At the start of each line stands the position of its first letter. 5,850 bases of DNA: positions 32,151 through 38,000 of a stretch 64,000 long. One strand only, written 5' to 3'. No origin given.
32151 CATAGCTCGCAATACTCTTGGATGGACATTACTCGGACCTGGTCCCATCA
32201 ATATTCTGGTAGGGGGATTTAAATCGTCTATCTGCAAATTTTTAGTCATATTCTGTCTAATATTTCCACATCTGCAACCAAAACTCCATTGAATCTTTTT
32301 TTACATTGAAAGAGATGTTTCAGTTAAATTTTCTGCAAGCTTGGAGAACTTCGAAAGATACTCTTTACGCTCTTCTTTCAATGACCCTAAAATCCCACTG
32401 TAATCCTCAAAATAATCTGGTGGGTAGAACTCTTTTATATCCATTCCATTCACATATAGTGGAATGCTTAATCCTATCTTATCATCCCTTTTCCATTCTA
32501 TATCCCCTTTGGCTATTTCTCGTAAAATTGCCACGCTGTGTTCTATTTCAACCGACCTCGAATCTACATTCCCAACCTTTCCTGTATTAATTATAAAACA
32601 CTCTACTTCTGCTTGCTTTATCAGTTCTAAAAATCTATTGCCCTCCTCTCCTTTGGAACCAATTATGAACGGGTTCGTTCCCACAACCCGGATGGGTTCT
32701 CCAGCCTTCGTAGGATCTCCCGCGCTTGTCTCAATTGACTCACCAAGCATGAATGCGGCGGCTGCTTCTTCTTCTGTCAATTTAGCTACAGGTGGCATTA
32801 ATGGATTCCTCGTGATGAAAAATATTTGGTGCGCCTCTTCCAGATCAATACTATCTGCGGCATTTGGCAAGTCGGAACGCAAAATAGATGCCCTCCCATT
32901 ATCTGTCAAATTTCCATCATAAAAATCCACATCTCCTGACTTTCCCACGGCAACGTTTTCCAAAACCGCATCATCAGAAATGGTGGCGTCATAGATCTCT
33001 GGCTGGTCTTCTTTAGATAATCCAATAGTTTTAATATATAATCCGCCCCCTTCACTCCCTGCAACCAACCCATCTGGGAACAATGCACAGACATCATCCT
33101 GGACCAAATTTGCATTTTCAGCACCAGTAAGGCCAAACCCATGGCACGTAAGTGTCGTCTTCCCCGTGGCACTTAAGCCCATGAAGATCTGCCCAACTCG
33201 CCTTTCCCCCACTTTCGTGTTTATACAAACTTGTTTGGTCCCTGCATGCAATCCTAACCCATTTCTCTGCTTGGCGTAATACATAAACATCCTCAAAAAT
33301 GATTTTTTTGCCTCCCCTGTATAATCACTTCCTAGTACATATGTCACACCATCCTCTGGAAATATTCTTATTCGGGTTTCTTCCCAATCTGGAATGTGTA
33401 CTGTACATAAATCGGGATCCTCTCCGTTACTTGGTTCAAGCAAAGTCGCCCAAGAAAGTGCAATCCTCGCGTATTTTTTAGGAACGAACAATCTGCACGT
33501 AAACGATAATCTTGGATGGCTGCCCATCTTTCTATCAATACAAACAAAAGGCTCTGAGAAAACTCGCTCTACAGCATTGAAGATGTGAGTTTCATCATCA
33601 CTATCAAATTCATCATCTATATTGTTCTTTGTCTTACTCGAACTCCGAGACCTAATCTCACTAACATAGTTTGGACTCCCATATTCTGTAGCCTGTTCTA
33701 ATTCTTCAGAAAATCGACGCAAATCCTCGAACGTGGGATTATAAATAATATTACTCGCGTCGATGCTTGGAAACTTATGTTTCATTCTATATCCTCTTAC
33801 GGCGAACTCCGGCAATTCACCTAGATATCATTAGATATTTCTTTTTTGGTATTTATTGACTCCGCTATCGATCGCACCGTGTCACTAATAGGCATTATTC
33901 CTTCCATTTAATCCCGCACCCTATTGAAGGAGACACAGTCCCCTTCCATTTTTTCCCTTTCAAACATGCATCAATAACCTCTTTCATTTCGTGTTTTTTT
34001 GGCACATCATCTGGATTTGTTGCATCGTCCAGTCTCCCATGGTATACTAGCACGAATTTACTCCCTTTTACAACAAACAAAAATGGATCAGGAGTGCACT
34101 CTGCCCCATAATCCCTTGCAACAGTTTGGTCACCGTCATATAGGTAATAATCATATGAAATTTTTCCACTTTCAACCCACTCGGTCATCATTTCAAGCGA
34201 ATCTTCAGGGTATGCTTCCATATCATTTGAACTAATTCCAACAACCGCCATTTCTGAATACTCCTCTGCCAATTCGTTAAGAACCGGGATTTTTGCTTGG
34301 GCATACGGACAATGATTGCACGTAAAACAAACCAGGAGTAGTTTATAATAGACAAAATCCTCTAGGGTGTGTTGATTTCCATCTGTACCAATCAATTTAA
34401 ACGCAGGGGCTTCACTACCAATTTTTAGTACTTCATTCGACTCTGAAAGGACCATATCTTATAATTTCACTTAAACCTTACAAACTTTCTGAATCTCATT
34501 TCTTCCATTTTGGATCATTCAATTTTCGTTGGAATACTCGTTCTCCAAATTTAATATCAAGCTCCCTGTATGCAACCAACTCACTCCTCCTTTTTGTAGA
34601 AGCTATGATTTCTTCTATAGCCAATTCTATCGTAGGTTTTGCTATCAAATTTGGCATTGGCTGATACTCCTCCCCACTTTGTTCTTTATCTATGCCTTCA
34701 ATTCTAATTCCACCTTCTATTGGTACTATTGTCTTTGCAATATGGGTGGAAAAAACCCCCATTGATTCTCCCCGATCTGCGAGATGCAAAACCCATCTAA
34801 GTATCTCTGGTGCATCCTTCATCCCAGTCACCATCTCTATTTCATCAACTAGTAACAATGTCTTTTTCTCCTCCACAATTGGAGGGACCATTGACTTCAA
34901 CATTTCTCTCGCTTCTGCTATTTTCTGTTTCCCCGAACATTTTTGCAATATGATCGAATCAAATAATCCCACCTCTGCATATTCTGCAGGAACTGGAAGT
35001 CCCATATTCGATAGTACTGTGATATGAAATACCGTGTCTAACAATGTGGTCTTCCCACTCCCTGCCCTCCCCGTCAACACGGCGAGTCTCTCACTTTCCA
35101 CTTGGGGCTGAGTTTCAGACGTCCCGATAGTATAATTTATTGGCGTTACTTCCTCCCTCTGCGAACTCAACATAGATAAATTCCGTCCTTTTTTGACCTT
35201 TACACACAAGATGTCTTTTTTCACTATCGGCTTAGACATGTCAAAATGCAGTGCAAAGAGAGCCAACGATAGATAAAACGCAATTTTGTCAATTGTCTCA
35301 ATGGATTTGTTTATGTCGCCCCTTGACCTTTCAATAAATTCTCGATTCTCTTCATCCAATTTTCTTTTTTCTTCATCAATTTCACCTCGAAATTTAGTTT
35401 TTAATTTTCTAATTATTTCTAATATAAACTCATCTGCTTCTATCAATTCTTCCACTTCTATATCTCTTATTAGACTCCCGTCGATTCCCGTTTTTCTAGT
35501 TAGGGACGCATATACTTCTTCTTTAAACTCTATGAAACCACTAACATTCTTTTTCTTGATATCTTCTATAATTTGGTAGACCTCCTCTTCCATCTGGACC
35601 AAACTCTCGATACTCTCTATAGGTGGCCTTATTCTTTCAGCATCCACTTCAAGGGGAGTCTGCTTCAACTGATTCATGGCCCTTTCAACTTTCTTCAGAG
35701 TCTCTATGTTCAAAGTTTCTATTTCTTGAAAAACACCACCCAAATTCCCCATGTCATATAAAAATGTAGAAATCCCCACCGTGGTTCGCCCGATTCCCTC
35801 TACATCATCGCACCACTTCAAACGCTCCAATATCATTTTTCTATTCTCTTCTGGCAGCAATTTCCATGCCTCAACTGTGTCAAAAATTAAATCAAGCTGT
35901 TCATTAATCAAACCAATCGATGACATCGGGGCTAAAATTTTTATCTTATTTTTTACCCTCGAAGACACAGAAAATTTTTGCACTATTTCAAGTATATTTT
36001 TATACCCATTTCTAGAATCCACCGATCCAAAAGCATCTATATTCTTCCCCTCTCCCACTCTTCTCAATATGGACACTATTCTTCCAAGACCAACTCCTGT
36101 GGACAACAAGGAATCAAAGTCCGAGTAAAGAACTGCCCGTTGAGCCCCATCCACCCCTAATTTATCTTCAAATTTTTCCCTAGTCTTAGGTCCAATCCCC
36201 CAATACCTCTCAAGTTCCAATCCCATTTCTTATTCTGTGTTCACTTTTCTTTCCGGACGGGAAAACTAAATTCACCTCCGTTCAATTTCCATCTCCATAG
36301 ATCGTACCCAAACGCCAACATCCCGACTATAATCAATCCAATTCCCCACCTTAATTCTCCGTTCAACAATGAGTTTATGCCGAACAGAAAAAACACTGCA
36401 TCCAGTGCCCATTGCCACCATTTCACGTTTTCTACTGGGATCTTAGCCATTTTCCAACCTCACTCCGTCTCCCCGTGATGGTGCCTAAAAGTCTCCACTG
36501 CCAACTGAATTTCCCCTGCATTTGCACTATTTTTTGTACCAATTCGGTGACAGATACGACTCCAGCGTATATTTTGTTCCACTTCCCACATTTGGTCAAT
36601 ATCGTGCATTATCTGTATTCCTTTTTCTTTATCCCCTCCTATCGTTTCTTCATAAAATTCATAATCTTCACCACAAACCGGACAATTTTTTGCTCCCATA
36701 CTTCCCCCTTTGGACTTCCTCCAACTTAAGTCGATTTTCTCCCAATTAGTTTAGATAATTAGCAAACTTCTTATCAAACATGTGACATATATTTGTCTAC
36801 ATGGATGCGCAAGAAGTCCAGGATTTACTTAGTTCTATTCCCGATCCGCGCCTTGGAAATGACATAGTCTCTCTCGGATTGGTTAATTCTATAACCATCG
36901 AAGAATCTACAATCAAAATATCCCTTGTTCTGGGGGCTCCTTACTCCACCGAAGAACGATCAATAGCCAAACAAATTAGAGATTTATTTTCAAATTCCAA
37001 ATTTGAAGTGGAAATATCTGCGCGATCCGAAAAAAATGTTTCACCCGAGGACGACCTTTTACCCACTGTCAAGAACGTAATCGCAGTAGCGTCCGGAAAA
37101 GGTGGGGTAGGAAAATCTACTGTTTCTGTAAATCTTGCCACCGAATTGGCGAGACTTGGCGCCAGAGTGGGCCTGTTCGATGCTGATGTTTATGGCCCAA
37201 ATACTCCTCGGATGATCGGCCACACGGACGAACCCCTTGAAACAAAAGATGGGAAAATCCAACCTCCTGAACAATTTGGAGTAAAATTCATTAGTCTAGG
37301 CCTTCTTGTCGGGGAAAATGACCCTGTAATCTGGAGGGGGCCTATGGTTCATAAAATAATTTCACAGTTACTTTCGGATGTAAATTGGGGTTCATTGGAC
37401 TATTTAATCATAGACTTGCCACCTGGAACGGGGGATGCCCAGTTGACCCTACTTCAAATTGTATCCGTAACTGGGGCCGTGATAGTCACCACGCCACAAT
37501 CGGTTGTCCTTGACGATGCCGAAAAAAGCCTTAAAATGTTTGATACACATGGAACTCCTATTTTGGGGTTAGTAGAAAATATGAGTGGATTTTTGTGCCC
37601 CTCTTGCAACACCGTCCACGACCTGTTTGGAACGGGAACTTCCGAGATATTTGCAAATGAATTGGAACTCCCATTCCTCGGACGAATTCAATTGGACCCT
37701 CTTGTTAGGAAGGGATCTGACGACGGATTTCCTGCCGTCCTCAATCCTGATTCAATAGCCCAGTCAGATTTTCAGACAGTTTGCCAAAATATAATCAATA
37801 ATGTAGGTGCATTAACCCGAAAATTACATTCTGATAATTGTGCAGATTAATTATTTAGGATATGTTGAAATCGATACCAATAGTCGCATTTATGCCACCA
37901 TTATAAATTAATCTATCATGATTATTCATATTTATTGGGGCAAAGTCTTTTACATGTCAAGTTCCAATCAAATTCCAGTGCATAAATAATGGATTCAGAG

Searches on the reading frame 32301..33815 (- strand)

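Call 75: search_protein_families(library=pfam, proteins=[window:32301-33815:-], max_evalue=0.00001)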
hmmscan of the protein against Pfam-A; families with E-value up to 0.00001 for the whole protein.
window:32301-33815:- (504 aa): 1 family
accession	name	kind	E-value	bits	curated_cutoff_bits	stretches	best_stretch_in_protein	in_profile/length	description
PF01293.25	PEPCK_ATP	-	9.7e-65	219.5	26.5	1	71-459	67-463/465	Phosphoenolpyruvate carboxykinase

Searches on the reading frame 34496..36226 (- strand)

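Call 75: search_protein_families(library=pfam, proteins=[window:34496-36226:-], max_evalue=0.00001)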
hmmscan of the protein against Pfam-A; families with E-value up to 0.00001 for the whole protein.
window:34496-36226:- (576 aa): 2 families
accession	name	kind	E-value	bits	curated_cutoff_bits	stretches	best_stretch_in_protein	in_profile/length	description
PF00488.27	MutS_V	-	3.3e-08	34.1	30.2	1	383-497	2-121/188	MutS domain V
PF13401.12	AAA_22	-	1.3e-06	29.2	27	1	378-484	4-109/130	AAA domain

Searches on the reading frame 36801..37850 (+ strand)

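Call 75: search_protein_families(library=pfam, proteins=[window:36801-37850:+], max_evalue=0.00001)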
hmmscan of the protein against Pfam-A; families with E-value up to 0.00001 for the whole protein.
window:36801-37850:+ (349 aa): 6 families
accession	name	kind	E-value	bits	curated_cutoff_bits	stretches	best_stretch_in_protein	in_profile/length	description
PF10609.15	ParA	-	1.3e-95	319.9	27.1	1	90-331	2-245/246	NUBPL iron-transfer P-loop NTPase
PF01656.29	CbiA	-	1.4e-14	54.5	25.4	1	94-261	1-75/125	CobQ/CobB/MinD/ParA nucleotide binding domain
PF13614.12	AAA_31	-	4.7e-12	46.6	27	1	92-135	2-45/177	AAA domain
PF01883.24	FeS_assembly_P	-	1e-10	42.1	23.5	1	4-61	2-59/73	Iron-sulfur cluster assembly protein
PF09140.17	MipZ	-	2.4e-07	30.8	20.7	1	93-207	2-108/262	ATPase MipZ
PF02374.21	ArsA_ATPase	-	6e-07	29.4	24.3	0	96-124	5-33/305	Anion-transporting ATPase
